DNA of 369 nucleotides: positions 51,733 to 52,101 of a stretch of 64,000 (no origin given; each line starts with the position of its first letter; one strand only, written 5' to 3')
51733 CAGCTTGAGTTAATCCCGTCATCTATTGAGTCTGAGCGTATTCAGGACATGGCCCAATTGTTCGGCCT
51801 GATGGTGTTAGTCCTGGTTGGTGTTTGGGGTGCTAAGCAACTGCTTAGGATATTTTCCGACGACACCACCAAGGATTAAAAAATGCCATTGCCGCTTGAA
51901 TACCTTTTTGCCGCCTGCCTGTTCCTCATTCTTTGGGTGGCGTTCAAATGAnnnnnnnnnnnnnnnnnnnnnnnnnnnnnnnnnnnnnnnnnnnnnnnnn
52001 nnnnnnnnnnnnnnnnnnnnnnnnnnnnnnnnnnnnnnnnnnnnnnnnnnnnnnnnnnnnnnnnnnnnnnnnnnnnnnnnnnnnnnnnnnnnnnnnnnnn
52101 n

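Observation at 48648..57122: Apparently complete ~8.5 kb filamentous (inovirus-type) prophage inserted between two divergent housekeeping genes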

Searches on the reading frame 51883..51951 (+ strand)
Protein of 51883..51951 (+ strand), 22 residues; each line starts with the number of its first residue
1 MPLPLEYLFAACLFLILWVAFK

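Call 5: search_protein_families(library=pfam, proteins=[window:51883-51951:+], max_evalue=0.1)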
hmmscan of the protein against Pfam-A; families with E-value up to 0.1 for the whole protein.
window:51883-51951:+ (22 aa): 0 families

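Call 38: search_protein_families(library=phrogs, proteins=[window:51883-51951:+], max_evalue=0.1)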
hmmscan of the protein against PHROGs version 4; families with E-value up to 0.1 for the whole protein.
window:51883-51951:+ (22 aa): 0 families
